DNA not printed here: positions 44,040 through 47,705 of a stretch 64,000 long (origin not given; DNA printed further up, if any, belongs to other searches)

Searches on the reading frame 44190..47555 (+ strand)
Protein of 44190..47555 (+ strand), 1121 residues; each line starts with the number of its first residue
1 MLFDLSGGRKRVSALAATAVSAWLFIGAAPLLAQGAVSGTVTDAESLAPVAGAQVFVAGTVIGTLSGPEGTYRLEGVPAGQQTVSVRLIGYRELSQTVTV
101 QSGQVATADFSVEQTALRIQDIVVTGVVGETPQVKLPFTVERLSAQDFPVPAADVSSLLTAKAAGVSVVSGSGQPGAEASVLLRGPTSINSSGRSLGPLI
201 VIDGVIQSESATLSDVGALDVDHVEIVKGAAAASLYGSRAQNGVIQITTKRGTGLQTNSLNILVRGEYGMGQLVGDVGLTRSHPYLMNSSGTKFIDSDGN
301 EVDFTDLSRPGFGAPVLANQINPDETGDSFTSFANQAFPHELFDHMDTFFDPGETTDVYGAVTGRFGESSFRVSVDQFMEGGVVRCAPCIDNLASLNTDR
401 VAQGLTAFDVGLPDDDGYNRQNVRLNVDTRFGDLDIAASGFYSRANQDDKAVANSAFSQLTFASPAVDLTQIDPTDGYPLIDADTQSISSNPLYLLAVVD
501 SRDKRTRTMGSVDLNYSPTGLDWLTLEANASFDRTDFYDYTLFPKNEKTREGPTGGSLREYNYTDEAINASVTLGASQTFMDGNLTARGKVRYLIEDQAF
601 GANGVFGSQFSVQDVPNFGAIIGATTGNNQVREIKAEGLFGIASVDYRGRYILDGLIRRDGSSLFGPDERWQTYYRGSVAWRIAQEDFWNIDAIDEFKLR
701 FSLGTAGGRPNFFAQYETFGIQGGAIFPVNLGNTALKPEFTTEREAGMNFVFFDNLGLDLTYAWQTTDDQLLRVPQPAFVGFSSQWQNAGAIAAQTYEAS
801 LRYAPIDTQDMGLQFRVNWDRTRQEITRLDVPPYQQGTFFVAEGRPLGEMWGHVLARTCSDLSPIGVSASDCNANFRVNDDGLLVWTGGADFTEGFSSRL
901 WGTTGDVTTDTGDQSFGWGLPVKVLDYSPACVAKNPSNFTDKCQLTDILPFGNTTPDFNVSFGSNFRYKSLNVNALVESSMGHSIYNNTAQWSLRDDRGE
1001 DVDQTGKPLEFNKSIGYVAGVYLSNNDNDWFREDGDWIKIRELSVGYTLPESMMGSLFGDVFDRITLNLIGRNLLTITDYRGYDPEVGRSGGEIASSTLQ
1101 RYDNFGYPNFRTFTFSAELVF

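Call 24: search_protein_families(library=pfam, proteins=[window:44190-47555:+], max_evalue=0.001)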
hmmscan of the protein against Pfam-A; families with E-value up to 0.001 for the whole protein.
window:44190-47555:+ (1121 aa): 3 families
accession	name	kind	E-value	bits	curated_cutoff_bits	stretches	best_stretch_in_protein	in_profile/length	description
PF13715.12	CarbopepD_reg_2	-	6.9e-18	64.9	32.2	1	37-124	1-88/88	CarboxypepD_reg-like domain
PF13620.12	CarboxypepD_reg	-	9.1e-16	58.4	32.3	1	37-112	2-81/82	Carboxypeptidase regulatory-like domain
PF07715.20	Plug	-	1.7e-10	41.7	23.9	1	134-244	3-107/107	TonB-dependent Receptor Plug Domain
